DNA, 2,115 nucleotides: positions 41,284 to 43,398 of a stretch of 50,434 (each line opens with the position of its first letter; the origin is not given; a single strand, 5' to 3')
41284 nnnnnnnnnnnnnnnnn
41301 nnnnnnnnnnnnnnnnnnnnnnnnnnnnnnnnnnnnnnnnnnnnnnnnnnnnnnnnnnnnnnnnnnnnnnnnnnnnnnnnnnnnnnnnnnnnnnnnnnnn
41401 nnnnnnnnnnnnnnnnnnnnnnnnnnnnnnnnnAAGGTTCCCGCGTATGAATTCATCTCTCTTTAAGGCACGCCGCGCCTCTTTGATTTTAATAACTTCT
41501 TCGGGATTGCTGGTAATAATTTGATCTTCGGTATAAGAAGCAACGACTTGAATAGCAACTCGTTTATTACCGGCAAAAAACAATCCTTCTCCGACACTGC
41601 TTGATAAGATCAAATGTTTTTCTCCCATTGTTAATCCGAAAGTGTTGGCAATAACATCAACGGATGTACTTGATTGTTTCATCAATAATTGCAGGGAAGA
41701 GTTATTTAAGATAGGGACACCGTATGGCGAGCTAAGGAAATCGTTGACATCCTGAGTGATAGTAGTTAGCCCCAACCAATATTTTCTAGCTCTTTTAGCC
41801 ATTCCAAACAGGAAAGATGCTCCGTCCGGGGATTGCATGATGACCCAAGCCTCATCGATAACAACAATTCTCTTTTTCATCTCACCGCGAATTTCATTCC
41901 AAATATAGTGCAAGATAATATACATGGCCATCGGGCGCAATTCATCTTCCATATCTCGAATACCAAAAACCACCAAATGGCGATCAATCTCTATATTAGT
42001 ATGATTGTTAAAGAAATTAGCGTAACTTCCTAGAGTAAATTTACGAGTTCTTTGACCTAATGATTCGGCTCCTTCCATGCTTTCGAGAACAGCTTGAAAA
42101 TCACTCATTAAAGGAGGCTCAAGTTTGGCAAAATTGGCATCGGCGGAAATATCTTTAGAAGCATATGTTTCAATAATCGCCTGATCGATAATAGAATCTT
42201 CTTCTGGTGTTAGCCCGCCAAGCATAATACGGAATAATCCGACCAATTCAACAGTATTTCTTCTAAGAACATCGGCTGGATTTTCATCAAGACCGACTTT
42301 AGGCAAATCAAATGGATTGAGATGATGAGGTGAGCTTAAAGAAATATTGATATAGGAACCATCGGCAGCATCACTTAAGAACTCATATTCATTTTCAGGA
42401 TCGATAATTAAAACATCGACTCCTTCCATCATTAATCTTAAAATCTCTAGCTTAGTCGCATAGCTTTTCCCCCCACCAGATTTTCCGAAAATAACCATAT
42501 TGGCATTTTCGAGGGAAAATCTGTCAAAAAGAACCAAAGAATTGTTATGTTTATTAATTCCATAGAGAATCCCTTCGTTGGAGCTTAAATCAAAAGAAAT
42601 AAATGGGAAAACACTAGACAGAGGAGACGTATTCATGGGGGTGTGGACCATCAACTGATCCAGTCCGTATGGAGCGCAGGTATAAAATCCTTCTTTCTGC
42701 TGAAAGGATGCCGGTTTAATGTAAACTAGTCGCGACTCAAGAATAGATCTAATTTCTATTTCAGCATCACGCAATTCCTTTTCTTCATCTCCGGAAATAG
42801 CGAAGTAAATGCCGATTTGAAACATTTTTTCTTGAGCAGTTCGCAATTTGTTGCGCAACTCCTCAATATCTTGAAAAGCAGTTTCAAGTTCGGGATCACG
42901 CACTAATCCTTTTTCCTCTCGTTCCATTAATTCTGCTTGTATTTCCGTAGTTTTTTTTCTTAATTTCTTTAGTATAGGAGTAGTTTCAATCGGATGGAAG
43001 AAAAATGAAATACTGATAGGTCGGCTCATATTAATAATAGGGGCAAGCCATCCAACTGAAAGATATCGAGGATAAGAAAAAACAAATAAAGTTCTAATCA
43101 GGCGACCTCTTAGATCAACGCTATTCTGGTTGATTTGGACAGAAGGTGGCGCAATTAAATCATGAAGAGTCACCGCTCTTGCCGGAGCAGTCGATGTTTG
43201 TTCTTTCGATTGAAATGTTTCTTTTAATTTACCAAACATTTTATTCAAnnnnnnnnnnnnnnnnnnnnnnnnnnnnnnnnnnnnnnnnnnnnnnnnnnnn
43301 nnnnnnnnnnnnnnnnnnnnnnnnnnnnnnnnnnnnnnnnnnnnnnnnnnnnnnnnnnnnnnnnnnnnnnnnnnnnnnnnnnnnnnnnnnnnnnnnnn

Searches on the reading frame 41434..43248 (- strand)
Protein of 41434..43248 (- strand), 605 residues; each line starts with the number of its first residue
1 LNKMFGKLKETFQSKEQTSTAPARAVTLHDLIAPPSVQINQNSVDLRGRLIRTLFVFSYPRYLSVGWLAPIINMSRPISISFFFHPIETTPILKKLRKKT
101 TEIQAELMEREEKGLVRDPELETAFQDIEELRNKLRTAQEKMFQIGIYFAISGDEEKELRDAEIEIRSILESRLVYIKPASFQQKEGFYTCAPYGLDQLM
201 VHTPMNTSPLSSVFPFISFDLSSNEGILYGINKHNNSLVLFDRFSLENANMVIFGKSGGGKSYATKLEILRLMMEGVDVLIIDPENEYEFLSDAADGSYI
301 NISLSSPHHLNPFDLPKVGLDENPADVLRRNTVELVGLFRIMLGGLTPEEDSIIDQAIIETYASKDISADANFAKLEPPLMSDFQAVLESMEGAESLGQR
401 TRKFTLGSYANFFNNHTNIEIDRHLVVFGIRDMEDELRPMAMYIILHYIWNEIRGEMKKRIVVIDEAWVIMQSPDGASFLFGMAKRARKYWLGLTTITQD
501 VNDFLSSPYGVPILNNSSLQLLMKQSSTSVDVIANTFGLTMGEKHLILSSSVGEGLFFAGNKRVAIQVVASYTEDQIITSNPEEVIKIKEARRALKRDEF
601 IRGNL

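Call 77: search_protein_families(library=pfam, proteins=[window:41434-43248:-], max_evalue=0.0001)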
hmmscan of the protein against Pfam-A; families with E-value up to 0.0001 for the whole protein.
window:41434-43248:- (605 aa): 3 families
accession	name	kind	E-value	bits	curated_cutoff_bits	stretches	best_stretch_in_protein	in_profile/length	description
PF19044.6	P-loop_TraG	-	2.7e-27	95.9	25.8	1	246-549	27-344/413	TraG P-loop domain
PF12846.13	AAA_10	-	8.9e-14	51.7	27.5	1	247-507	20-289/362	AAA-like domain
PF01935.23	DUF87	-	1.8e-08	35.2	23.2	1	251-315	26-92/220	Helicase HerA, central domain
